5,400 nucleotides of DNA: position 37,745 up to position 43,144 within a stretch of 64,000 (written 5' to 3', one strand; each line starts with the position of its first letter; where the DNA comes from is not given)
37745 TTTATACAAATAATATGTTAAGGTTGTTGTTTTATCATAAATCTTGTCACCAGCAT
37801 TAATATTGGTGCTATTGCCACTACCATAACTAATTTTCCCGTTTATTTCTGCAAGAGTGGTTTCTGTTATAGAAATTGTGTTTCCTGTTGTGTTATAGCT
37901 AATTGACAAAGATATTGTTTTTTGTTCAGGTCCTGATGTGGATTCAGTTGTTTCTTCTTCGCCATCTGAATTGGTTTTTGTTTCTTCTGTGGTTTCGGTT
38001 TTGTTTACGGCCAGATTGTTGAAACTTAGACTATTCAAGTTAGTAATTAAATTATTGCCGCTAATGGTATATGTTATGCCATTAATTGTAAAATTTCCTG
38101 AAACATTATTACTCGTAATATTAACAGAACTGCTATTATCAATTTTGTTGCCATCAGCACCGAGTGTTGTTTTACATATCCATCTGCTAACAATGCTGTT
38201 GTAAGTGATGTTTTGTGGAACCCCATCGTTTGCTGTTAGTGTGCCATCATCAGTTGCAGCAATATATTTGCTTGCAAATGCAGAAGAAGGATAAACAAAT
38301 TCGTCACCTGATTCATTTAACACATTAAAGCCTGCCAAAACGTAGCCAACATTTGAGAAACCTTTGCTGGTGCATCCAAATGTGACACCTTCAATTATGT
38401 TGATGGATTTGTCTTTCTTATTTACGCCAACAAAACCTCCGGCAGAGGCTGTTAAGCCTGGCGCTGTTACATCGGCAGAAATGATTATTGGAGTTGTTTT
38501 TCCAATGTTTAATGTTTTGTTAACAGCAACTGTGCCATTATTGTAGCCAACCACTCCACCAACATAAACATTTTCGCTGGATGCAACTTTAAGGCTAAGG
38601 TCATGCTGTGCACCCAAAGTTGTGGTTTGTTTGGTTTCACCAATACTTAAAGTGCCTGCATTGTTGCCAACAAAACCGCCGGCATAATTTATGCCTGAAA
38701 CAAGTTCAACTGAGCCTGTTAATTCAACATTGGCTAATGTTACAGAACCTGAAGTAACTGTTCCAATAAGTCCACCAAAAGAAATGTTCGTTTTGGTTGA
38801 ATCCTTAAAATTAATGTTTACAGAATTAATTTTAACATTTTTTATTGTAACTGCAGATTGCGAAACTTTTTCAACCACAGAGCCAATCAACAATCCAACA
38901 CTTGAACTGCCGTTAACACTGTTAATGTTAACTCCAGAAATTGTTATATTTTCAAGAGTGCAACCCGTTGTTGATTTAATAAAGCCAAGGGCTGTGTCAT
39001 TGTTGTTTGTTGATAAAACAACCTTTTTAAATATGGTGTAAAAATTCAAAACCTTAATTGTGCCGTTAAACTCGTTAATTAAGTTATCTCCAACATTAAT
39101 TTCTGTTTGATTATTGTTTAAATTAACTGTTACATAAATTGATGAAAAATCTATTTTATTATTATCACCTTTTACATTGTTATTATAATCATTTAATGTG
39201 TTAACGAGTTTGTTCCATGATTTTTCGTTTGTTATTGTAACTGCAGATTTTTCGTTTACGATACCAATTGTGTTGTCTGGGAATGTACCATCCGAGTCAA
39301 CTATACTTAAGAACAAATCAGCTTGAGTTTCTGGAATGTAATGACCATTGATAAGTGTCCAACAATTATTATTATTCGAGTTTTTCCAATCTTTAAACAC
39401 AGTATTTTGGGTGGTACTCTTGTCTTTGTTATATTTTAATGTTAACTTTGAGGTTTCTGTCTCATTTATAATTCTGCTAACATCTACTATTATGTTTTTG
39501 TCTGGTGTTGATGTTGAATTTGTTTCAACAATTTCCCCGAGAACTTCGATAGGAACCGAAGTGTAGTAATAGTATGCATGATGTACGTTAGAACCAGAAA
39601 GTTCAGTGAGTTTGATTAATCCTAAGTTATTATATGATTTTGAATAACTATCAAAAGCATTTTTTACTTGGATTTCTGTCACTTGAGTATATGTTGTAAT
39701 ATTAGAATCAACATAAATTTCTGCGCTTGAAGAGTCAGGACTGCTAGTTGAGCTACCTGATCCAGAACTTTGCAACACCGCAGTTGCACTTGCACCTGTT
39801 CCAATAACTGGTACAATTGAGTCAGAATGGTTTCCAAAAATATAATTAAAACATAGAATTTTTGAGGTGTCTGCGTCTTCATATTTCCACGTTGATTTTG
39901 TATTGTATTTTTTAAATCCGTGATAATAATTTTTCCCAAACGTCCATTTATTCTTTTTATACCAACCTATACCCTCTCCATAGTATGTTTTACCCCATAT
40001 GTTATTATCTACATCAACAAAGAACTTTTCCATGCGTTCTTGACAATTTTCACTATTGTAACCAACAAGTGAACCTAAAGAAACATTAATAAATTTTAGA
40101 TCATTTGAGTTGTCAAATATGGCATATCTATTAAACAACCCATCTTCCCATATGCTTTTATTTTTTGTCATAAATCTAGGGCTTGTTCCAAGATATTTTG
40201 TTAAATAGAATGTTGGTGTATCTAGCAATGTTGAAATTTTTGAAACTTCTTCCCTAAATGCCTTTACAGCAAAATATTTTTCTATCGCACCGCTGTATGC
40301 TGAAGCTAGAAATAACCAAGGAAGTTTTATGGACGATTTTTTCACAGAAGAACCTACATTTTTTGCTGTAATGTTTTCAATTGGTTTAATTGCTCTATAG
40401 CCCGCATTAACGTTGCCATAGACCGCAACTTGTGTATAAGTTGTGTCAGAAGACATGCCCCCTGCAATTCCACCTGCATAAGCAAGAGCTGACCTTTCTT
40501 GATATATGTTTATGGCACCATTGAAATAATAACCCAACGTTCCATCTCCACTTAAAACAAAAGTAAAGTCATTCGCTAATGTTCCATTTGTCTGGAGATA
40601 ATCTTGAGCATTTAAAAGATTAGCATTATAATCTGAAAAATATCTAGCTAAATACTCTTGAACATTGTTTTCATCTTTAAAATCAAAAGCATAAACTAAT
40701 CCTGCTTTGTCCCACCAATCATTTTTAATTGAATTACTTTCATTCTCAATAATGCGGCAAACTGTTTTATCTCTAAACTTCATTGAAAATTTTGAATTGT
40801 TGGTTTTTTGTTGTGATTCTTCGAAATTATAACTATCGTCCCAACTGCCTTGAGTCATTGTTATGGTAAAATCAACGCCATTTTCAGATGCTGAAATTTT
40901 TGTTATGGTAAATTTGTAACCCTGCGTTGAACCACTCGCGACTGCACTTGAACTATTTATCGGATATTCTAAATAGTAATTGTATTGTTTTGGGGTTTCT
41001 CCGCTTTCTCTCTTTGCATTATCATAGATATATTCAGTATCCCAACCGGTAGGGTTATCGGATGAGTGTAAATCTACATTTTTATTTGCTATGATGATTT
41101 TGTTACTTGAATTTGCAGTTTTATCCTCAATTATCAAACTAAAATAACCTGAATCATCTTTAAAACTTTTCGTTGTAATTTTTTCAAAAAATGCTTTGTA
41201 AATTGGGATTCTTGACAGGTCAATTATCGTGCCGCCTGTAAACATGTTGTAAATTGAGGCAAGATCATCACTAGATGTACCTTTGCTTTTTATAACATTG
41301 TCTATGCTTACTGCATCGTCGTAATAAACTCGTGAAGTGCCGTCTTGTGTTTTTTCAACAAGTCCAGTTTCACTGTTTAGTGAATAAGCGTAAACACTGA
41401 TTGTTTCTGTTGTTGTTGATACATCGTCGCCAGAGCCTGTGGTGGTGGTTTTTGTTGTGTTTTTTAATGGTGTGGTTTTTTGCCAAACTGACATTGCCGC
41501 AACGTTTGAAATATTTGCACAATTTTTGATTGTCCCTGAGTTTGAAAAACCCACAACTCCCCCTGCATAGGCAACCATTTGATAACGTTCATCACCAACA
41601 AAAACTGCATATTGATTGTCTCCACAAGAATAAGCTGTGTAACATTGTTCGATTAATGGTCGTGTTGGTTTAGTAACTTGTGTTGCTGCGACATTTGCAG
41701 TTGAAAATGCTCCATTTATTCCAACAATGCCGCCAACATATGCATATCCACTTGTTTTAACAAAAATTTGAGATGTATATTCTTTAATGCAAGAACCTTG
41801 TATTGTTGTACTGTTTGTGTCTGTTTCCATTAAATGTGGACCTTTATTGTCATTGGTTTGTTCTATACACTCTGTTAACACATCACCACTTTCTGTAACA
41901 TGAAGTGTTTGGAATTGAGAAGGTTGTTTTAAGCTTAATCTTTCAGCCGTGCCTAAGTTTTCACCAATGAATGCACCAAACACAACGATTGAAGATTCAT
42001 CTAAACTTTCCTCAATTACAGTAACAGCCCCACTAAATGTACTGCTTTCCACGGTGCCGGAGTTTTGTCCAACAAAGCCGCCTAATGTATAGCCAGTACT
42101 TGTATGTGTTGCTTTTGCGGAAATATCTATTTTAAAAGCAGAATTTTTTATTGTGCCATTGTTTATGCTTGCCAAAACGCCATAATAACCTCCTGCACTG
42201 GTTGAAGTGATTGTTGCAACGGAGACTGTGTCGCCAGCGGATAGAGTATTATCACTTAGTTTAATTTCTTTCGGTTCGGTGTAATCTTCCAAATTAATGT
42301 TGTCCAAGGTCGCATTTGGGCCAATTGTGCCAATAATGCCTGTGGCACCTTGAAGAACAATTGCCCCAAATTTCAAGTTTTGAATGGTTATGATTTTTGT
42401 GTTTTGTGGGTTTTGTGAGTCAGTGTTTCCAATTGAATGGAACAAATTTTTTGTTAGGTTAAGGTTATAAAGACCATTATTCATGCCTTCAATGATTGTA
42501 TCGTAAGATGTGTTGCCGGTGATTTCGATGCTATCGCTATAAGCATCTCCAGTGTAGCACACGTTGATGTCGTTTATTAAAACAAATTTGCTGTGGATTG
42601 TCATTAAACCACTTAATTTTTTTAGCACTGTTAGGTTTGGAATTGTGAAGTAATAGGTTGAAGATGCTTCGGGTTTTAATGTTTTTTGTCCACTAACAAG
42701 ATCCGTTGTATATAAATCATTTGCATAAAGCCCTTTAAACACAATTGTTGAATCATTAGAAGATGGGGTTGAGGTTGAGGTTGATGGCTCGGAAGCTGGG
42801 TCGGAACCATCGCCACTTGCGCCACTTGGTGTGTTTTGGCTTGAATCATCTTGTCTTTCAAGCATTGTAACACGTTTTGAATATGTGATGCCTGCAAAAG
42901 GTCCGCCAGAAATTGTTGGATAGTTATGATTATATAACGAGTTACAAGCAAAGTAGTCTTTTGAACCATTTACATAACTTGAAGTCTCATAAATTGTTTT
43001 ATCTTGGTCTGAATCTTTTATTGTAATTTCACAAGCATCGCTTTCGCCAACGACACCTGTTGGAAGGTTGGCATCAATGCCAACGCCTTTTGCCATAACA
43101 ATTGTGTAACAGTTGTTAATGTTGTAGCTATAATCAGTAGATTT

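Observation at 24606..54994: Tandem pair of giant lipoprotein genes (6863 aa plus about 3218 aa) filling 47% of the window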

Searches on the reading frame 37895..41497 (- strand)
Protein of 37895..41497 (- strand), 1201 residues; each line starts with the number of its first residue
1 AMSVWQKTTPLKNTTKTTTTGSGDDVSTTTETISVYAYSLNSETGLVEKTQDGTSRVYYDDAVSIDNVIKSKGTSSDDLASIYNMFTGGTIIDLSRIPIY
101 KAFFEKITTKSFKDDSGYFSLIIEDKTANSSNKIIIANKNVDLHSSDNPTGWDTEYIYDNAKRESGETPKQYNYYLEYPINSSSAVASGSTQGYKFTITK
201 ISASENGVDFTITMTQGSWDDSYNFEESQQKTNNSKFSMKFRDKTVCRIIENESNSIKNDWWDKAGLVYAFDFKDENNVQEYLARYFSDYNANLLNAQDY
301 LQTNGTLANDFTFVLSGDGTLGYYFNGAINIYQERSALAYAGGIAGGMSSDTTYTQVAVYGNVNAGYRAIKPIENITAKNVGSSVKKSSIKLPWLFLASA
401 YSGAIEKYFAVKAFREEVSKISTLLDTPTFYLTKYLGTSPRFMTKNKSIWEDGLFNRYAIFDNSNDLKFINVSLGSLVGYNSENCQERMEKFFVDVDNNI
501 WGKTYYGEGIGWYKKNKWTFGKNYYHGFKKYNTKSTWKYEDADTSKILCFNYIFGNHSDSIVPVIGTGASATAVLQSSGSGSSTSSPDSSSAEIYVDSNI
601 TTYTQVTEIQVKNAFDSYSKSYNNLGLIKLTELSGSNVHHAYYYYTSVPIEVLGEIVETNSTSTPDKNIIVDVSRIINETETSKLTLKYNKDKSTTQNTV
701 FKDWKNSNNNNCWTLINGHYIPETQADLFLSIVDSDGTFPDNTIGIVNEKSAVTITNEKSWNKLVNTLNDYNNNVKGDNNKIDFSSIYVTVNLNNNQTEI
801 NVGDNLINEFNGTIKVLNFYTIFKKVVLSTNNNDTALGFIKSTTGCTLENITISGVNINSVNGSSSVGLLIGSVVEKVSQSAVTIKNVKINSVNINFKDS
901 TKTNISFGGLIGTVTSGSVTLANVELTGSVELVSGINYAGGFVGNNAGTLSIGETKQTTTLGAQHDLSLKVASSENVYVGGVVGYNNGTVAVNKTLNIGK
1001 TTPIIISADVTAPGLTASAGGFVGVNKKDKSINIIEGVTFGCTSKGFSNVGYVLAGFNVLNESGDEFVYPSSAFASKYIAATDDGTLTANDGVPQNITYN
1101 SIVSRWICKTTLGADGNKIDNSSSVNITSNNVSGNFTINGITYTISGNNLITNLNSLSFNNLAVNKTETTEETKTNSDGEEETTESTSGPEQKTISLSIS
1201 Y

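Call 59: find_homologous_proteins(query=window:37895-41497:-, max_evalue=0.001)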
Query window:37895-41497:-: 8000 candidates shared short words with the query, none scored E <= 0.001.

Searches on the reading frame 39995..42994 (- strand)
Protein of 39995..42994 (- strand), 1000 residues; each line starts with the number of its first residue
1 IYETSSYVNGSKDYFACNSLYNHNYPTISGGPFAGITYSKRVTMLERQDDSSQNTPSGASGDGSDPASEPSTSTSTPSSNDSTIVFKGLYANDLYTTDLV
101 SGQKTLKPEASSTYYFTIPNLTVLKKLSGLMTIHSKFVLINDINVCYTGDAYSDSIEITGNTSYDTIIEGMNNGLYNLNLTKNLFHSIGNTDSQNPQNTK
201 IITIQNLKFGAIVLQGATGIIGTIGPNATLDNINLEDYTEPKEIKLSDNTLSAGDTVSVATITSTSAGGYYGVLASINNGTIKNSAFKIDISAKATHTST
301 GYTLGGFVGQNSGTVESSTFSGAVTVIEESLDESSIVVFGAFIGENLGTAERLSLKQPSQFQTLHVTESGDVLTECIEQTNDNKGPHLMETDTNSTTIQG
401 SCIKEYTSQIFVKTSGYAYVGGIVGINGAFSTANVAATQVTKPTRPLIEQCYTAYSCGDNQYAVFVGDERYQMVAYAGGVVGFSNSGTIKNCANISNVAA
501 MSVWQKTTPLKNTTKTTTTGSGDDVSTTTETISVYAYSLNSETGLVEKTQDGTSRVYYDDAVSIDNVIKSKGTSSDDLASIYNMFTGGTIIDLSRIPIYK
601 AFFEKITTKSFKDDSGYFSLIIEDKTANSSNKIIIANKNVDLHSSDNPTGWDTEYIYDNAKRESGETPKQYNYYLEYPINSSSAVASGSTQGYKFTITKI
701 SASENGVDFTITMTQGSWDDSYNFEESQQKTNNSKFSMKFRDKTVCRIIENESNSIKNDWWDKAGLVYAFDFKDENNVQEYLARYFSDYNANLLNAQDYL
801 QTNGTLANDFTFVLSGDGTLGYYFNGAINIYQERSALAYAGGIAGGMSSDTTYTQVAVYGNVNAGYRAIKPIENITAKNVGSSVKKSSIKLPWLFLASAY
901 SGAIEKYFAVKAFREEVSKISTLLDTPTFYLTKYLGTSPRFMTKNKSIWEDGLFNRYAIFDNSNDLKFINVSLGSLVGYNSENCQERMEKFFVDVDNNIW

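Call 49: search_protein_families(library=pfam, proteins=[window:39995-42994:-], max_evalue=10)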
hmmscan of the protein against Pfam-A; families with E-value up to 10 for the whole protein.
window:39995-42994:- (1000 aa): 1 family
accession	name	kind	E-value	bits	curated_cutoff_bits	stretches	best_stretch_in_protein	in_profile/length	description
PF07581.17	Glug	-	7.3e-05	23.4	20.5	3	301-325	2-28/28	The GLUG motif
